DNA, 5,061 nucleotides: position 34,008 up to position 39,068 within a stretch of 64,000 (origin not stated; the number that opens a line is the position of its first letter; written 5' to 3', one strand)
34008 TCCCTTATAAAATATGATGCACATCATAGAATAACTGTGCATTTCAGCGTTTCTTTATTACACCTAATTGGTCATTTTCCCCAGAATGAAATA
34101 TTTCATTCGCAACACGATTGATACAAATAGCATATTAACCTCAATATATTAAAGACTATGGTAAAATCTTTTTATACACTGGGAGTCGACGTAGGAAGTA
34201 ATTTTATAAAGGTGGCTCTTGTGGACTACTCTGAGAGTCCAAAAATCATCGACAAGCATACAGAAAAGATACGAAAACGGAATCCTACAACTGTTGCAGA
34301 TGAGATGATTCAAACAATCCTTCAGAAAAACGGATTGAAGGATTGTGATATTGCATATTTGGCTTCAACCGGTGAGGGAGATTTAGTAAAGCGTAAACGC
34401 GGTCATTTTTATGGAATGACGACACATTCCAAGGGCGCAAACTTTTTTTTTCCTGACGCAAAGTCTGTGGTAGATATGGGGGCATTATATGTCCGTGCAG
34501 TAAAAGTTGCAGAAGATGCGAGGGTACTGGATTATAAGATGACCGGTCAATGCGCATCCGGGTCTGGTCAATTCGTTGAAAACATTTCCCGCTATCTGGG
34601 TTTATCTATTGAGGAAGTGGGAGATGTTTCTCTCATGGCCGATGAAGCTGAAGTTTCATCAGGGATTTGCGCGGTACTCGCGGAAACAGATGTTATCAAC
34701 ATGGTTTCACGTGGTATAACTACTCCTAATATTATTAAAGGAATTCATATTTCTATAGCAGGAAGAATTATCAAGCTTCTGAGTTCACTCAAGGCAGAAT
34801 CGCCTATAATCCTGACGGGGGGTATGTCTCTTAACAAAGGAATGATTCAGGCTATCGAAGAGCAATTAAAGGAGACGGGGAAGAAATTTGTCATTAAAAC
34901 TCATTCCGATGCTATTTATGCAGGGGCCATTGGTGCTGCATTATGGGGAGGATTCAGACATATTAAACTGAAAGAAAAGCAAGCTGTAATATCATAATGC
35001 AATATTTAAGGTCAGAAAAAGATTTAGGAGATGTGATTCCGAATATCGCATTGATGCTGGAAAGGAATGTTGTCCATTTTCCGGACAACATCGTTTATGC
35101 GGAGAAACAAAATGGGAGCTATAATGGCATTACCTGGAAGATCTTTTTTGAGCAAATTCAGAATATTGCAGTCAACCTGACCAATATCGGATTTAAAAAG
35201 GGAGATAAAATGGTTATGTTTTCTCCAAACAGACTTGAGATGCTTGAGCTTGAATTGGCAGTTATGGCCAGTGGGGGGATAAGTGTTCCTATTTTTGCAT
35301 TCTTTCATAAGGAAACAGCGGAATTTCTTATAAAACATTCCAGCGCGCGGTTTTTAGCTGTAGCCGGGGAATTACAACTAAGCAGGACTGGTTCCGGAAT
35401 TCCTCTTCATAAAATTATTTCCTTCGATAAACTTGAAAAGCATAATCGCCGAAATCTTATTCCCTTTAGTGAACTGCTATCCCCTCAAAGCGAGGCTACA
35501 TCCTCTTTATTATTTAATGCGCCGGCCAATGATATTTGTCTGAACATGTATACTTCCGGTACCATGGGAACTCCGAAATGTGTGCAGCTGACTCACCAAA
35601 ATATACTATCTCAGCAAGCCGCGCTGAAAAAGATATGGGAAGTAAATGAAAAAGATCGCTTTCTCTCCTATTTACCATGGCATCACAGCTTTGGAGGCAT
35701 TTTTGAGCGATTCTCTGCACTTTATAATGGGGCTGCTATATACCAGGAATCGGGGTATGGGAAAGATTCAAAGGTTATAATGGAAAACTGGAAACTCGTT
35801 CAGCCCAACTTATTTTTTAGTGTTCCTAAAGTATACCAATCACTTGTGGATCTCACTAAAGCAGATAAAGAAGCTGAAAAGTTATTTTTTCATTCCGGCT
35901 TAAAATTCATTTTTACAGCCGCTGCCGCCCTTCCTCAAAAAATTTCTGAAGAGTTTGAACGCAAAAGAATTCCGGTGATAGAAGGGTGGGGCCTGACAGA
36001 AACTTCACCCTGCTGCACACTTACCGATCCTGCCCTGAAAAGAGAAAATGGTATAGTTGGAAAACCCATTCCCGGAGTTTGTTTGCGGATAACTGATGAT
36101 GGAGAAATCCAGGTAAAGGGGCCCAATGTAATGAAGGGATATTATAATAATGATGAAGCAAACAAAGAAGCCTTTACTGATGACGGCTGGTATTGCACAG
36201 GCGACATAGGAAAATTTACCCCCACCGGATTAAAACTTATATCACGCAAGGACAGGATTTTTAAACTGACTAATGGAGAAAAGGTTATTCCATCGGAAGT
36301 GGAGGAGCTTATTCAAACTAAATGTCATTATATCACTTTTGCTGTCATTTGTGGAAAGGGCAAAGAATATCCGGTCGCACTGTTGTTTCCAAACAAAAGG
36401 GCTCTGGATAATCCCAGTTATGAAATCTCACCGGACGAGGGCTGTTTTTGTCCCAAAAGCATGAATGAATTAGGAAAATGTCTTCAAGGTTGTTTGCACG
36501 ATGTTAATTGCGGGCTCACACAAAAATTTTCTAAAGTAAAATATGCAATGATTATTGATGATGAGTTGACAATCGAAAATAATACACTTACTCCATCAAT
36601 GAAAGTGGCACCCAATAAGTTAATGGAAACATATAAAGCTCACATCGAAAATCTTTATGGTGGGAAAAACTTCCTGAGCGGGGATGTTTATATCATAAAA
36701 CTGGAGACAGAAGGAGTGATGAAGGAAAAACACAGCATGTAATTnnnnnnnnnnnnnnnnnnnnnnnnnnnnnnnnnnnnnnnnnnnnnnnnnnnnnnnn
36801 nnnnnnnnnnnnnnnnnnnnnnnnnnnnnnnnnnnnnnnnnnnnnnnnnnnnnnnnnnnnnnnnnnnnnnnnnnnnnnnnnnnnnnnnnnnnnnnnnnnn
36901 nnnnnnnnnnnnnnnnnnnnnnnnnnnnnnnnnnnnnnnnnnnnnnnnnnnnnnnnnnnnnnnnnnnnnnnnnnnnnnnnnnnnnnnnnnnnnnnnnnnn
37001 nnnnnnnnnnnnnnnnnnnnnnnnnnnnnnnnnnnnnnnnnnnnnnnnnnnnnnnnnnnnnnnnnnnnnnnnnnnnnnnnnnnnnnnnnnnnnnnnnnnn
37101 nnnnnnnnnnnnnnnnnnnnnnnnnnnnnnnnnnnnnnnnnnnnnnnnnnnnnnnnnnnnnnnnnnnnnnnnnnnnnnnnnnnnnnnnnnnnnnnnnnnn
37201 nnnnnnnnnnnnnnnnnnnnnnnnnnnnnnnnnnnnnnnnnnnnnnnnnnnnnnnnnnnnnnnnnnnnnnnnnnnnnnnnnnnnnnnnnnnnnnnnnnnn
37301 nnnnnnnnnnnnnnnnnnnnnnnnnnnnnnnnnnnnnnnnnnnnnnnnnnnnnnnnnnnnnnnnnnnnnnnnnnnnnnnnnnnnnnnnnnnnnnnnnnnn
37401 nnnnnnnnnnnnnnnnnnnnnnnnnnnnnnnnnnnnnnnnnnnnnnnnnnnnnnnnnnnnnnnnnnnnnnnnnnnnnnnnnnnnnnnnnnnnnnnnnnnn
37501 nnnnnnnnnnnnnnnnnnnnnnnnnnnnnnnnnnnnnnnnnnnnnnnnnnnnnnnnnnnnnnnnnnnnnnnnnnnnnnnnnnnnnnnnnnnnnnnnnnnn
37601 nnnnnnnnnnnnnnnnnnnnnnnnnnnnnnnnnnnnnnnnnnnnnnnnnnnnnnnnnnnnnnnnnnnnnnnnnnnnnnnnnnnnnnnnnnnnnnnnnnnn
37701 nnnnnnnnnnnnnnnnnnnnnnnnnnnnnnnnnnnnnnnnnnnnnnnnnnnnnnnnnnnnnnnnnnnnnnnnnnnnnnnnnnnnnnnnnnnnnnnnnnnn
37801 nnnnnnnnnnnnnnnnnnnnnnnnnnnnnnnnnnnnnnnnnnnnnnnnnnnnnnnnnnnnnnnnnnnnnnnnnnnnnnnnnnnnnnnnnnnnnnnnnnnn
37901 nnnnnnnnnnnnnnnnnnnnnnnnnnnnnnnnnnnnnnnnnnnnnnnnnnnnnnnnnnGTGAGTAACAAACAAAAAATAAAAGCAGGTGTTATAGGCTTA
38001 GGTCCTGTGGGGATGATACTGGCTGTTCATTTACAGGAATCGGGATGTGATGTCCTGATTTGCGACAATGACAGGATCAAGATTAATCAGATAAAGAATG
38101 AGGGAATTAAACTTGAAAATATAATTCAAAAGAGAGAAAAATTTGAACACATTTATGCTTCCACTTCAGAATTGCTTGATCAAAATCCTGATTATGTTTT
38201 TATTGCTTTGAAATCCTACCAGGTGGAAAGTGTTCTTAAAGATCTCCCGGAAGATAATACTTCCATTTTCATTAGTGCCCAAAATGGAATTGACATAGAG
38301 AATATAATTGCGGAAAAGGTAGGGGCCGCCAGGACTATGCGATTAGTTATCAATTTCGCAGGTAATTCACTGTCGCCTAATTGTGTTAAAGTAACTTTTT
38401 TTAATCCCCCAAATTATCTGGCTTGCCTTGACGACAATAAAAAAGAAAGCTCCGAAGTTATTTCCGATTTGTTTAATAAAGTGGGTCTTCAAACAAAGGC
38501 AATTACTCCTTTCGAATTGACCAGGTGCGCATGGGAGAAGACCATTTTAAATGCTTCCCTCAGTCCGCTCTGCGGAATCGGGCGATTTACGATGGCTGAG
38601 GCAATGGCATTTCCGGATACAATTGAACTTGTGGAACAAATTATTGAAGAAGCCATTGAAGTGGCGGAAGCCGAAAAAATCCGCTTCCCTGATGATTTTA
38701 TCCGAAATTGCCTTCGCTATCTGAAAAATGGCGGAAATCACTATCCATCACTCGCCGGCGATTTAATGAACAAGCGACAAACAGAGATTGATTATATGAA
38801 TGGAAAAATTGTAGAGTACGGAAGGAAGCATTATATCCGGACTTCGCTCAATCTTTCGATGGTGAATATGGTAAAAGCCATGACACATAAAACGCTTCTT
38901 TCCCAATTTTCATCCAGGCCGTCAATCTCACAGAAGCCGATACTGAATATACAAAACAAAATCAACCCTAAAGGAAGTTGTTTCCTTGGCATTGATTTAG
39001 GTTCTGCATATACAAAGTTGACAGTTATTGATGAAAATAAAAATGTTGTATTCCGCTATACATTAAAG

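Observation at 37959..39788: Novel fusion of a ketopantoate-reductase-like (ApbA/PanE) oxidoreductase to a BcrAD/HgdC-type activase ATPase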

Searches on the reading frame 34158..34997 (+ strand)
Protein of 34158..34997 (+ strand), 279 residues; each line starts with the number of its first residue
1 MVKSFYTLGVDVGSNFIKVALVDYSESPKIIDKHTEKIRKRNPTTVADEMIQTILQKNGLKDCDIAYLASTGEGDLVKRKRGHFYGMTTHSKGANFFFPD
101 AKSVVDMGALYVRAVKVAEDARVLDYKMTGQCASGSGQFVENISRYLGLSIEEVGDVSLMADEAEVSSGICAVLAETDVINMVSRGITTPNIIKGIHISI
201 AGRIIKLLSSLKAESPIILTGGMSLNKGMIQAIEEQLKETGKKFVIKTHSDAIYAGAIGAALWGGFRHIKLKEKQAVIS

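Call 4: search_protein_families(library=pfam, proteins=[window:34158-34997:+], max_evalue=0.01)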
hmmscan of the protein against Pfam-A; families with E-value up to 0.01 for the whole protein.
window:34158-34997:+ (279 aa): 4 families
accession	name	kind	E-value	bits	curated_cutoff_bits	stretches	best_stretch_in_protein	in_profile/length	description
PF01869.26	BcrAD_BadFG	-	2.2e-54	185.3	31.5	1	8-264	1-271/271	BadF/BadG/BcrA/BcrD ATPase family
PF00480.26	ROK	-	0.00038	20.5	22.9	0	179-263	200-290/294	ROK family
PF22521.2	HypF_C_2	-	0.0017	18.6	27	1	178-248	155-228/241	Carbamoyltransferase, Kae1-like Domain, second subdomain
PF25229.1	Salactin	-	0.0072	15.9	27.1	0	212-260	278-327/335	Salactin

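Call 7: search_protein_families(library=ncbifam, proteins=[window:34158-34997:+], max_evalue=0.00001)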
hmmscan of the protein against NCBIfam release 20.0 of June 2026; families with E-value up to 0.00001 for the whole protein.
window:34158-34997:+ (279 aa): 5 families
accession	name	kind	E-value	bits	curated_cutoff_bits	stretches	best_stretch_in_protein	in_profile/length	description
TIGR02261.1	benz_CoA_red_D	equivalog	3.2e-92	308.4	312.85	1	7-264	3-262/262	benzoyl-CoA reductase subunit D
TIGR00241.1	CoA_E_activ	domain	1.5e-47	162.2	125.4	1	6-262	1-247/248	acyl-CoA dehydratase activase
TIGR03192.1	benz_CoA_bzdQ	equivalog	1e-29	103.9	380.2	1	6-264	33-286/293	benzoyl-CoA reductase, bzd-type, subunit Q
TIGR03286.1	methan_mark_15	hypoth_equivalog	4.1e-24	85.3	455.75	1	6-263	145-400/404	methanogenesis marker 15 protein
TIGR02259.1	benz_CoA_red_A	equivalog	2.2e-19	69.5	578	1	63-261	228-429/432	benzoyl-CoA reductase subunit A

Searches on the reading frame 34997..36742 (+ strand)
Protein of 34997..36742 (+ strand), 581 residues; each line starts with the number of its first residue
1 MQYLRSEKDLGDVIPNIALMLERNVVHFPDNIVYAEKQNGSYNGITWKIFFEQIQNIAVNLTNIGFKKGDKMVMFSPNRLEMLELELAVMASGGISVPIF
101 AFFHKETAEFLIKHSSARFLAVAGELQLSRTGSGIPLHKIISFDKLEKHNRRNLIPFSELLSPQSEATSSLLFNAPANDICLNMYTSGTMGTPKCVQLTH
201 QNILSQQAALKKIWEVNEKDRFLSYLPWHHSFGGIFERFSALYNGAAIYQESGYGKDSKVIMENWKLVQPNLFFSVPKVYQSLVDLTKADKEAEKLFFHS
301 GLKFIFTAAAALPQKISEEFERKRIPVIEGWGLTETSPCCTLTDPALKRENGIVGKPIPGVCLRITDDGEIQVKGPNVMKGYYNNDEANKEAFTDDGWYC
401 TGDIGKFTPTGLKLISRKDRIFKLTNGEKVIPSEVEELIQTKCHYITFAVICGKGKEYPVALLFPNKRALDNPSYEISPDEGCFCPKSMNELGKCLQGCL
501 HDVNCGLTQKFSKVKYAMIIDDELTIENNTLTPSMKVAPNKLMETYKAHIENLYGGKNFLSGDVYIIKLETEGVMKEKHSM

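Call 4: search_protein_families(library=pfam, proteins=[window:34997-36742:+], max_evalue=0.01)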
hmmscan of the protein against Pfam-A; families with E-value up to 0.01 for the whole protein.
window:34997-36742:+ (581 aa): 2 families
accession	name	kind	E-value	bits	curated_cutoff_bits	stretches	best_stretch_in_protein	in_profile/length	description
PF00501.34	AMP-binding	-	2.4e-65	221.2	29.9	1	21-383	1-384/384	AMP-binding enzyme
PF23562.2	AMP-binding_C_3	-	9.7e-11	42.6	20.8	1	419-555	1-121/124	AMP-binding enzyme C-terminal domain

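Call 7: search_protein_families(library=ncbifam, proteins=[window:34997-36742:+], max_evalue=0.00001)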
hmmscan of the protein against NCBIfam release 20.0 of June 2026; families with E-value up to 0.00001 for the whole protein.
window:34997-36742:+ (581 aa): 96 families (the best 25 are shown)
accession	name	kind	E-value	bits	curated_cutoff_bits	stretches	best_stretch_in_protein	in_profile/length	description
NF004837.0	PRK06187.1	subfamily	4.7e-67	226.4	476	1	16-454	9-457/531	long-chain-fatty-acid--CoA ligase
NF009232.0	PRK12582.1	subfamily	1.7e-58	198.4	777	1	3-555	37-614/624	acyl-CoA synthetase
NF038343.1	ligase_FadD11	exception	2.2e-58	198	950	2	301-555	328-582/585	fatty acid--CoA ligase FadD11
NF005801.1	PRK07656.1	equivalog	2.9e-52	178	657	1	44-451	26-435/500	FadD3 family acyl-CoA ligase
NF004114.0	PRK05605.1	equivalog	1.2e-46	159.3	766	1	135-450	176-500/575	long-chain-fatty-acid--CoA ligase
NF005702.0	PRK07514.1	subfamily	2.5e-46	158.1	558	1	43-451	28-432/506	malonyl-CoA synthase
TIGR01923.1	menE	equivalog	3.8e-44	151.2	330.15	1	46-455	1-384/442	o-succinylbenzoate--CoA ligase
NF005307.0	PRK06839.1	equivalog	1.9e-42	145.6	748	1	16-454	3-428/496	o-succinylbenzoate--CoA ligase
NF052269.1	Staph_lig_FadD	equivalog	5.3e-41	140.5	650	1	50-444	33-418/499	long-chain-fatty-acid--CoA ligase FadD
NF002966.0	PRK03640.1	equivalog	2.1e-40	138.8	556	1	43-454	26-416/483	o-succinylbenzoate--CoA ligase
NF006386.0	PRK08633.1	equivalog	2.4e-40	138.2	1221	1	163-443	767-1065/1147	acyl-[ACP]--phospholipid O-acyltransferase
NF009233.0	PRK12583.1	subfamily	7e-40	136.9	832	2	138-451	160-482/558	fatty acid CoA ligase family protein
NF006182.0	PRK08316.1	subfamily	3.8e-39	134.5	663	1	17-452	13-450/523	fatty acyl-CoA synthetase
NF005714.0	PRK07529.1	subfamily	1.5e-38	132.6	632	1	138-449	178-505/640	acyl-CoA synthetase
TIGR01733.1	AA-adenyl-dom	subfamily_domain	1.9e-38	132.4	317.4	1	52-443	7-401/409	amino acid adenylation domain-containing protein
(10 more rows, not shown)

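Call 21: search_solved_structures(query=window:34997-36739:+, max_evalue=1e-10)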
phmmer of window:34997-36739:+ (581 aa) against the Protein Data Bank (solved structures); distinct sequences matched with E-value up to 1e-10: 102 (the best 60 are shown).
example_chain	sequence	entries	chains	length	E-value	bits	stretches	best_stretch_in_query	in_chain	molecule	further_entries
5ie0_A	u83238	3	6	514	8.2e-36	126.6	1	20-442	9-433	Oxalate--CoA ligase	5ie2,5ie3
6qjz_A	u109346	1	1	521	1.1e-34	123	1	49-441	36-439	oxalyl CoA-synthetase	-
4fuq_A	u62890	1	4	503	1.2e-29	106.3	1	57-451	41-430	Malonyl CoA synthetase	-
4fut_A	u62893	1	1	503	1.3e-29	106.1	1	57-451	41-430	Malonyl CoA synthetase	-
4gxr_A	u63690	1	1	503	1.4e-29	106.1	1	57-451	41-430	Malonyl CoA synthetase, Benzoate-CoA ligase Chimeric protein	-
4gxq_A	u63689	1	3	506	1.4e-29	106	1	57-451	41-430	Malonyl CoA synthetase, Benzoate-CoA ligase Chimeric protein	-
5x8f_A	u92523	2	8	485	3.1e-26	95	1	126-441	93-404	2-succinylbenzoate--CoA ligase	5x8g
5buq_A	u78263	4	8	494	3.3e-26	94.9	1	126-441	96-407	2-succinylbenzoate--CoA ligase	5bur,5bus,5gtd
3r44_A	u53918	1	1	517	1.9e-25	92.4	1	12-439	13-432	fatty acyl CoA synthetase FADD13 (FATTY-ACYL-CoA SYNTHETASE)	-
8aff_A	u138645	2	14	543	5.9e-24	87.5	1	175-439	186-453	Oxalate--CoA ligase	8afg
8wev_A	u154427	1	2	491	1e-23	86.7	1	44-437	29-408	Feruloyl-CoA Synthetase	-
8weu_A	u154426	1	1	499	1.1e-23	86.6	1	44-437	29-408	Fatty-acyl-CoA synthase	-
6mfy_A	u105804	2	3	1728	6.4e-23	84.1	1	20-441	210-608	Linear gramicidin synthase subunit A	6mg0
3nyq_A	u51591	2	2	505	8.1e-23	83.7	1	177-439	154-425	Malonyl-CoA Ligase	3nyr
9be3_A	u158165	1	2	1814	8.4e-23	83.7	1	20-441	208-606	Linear gramicidin synthase subunit A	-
2v7b_A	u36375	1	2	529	5.7e-15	57.8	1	55-441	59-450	BENZOATE-COENZYME A LIGASE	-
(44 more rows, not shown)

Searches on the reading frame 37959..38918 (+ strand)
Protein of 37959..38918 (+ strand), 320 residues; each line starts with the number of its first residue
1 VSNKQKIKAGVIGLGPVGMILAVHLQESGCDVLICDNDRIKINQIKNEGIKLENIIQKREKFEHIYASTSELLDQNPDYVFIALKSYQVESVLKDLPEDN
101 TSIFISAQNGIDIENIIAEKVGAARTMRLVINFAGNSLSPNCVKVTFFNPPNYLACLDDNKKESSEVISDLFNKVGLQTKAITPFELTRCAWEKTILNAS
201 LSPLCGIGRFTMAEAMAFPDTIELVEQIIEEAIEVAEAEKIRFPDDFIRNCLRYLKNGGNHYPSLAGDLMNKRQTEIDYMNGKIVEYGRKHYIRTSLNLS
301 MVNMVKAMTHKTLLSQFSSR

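Call 30: search_solved_structures(query=window:37959-38918:+, max_evalue=0.001, show_alignments=5)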
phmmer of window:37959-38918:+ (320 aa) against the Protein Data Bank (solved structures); distinct sequences matched with E-value up to 0.001: 17.
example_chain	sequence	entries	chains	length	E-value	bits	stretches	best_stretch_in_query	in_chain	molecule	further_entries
8wl1_A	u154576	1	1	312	4.5e-22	81.8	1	7-306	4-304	2-dehydropantoate 2-reductase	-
8wl3_A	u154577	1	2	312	5.3e-22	81.6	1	7-306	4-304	2-dehydropantoate 2-reductase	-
8wl4_A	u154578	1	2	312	8.2e-22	81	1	7-306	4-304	2-dehydropantoate 2-reductase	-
2ew2_A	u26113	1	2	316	2.4e-20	76.2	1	7-304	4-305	2-dehydropantoate 2-reductase, putative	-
3wfi_A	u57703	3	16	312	7.6e-20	74.5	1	8-297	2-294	2-dehydropantoate 2-reductase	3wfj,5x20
3hwr_A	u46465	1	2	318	3.1e-12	49.5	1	5-297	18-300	2-dehydropantoate 2-reductase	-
5hws_A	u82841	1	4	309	1.3e-10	44.3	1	10-307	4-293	2-dehydropantoate 2-reductase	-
5ayv_A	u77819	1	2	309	1.6e-10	43.9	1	10-307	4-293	2-dehydropantoate 2-reductase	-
3hn2_A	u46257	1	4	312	3.8e-09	39.4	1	7-292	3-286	2-dehydropantoate 2-reductase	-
3g17_A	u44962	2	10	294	5.2e-07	32.4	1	74-297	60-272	Similar to 2-dehydropantoate 2-reductase | 2-dehydropantoate 2-reductase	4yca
8iwg_A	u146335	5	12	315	1.1e-06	31.4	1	4-277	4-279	2-dehydropantoate 2-reductase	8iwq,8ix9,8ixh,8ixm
4ol9_A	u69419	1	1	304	1.2e-06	31.2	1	186-306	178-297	Putative 2-dehydropantoate 2-reductase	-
4s3m_A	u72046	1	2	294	1.9e-06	30.6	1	74-297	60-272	2-dehydropantoate 2-reductase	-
3ego_A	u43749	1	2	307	4.4e-06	29.4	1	7-286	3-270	Probable 2-dehydropantoate 2-reductase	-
1yjq_A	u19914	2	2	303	4.7e-06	29.3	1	191-307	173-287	2-dehydropantoate 2-reductase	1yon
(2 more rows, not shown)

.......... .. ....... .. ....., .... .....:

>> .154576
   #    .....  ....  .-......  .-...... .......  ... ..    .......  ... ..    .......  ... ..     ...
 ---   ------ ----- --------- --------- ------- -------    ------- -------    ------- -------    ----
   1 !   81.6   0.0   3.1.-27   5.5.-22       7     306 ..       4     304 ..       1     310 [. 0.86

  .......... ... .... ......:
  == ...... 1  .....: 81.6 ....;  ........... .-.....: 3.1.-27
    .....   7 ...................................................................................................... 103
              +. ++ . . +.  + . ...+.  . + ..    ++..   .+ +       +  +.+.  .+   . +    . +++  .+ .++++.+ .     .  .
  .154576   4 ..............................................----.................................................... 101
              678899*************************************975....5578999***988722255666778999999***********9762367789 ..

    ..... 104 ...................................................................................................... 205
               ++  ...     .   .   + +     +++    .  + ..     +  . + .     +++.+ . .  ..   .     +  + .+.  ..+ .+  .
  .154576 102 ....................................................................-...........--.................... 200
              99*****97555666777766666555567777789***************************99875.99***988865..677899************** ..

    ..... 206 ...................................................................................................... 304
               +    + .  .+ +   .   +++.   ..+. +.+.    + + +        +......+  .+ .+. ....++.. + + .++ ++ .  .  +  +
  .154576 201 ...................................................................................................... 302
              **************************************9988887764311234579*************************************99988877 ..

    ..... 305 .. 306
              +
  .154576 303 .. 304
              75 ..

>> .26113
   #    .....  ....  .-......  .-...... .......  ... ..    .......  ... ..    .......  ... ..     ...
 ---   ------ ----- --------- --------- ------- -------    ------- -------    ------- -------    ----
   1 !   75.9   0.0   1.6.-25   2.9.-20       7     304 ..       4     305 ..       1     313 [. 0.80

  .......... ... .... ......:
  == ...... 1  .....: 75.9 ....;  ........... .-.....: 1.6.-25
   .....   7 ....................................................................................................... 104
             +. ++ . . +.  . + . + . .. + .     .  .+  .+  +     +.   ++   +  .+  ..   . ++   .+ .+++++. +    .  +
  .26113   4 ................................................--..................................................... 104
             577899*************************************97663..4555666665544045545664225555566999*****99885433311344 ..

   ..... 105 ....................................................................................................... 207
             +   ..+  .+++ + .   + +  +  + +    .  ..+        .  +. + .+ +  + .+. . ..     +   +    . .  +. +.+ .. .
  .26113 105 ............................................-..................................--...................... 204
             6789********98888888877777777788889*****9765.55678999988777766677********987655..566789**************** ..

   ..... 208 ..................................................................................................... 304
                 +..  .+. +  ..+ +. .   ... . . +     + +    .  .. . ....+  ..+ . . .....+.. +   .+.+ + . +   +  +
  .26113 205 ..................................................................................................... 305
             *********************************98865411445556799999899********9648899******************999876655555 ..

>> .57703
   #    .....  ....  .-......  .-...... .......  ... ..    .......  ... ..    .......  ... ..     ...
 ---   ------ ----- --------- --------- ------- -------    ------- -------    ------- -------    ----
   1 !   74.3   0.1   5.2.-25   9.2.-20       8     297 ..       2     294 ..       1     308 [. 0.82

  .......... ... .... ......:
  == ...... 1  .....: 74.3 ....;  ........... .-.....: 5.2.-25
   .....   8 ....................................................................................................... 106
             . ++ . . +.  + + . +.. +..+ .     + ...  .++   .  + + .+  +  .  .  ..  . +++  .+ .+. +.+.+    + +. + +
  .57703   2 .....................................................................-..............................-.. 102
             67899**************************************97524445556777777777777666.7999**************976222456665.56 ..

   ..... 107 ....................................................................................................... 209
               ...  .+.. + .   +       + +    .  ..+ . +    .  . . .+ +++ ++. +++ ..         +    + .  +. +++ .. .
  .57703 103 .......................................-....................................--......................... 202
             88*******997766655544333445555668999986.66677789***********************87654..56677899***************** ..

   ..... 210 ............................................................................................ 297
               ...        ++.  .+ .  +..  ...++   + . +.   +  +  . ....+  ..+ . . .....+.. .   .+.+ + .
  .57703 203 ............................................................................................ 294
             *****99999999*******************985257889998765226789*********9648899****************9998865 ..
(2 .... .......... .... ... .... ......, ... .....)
